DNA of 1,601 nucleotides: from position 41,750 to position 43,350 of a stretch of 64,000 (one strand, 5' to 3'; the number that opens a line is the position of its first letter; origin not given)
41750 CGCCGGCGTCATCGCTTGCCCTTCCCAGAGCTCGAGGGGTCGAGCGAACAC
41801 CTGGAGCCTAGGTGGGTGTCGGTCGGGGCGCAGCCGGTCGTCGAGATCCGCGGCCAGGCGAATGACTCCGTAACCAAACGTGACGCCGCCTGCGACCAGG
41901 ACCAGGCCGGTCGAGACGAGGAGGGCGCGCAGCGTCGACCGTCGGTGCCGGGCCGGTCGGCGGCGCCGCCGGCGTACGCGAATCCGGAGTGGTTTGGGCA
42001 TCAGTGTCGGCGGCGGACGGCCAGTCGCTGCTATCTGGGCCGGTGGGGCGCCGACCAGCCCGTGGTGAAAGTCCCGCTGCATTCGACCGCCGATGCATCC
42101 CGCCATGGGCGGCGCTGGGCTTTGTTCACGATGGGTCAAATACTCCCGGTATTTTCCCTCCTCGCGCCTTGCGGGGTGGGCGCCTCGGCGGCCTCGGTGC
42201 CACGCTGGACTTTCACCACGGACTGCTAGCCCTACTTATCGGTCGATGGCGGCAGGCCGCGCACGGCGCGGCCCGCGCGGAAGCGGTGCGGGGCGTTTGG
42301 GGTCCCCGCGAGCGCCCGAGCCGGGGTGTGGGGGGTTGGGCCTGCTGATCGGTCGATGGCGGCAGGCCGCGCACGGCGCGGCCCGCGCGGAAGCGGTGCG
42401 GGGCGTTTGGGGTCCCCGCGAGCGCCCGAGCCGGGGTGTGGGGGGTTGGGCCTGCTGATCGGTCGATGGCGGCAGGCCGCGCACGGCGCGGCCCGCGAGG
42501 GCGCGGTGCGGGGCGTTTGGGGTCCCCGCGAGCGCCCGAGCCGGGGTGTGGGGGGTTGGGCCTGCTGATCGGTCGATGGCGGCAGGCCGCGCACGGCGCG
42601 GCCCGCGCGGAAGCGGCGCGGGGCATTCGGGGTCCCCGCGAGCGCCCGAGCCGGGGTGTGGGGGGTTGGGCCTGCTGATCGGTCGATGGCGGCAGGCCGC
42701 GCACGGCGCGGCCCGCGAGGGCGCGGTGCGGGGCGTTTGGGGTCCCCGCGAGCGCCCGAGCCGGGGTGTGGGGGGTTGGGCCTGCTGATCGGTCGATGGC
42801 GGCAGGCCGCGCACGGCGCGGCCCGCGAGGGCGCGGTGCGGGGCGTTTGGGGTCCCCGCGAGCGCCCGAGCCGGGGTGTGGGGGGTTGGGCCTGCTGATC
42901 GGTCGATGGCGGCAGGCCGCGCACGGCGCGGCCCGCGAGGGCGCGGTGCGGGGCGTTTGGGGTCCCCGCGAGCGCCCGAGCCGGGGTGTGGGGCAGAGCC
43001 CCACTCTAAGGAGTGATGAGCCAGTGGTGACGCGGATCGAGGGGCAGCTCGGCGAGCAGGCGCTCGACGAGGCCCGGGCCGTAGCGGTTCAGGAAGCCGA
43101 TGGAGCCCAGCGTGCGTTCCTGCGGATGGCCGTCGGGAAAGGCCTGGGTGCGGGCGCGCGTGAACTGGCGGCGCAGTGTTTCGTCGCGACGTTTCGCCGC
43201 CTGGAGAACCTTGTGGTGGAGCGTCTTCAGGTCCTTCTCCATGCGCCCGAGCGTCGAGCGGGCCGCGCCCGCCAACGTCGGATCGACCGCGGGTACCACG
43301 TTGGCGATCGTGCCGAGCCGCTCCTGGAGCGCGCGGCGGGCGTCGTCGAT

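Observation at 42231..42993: Seven-copy 110-bp GC-rich tandem satellite between bshC and the class-A PBP gene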

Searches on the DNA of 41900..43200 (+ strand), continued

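Call 85: search_dna_similar(query=window:42781-43010:+, collection=plasmids, mode=distant, max_evalue=0.001, max_rows=10)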
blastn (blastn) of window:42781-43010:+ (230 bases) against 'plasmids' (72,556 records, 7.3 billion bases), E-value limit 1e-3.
No match.

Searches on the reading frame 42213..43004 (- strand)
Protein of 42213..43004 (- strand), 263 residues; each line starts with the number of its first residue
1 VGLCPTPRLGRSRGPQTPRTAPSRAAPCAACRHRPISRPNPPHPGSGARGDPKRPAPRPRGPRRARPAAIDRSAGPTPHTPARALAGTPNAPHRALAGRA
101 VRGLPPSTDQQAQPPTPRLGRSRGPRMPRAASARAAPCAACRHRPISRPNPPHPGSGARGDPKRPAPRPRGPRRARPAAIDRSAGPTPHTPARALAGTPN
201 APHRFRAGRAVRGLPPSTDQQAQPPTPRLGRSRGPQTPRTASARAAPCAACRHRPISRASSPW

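Call 5: search_protein_families(library=pfam, proteins=[window:42213-43004:-])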
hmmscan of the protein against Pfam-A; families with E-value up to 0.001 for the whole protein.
window:42213-43004:- (263 aa): 0 families
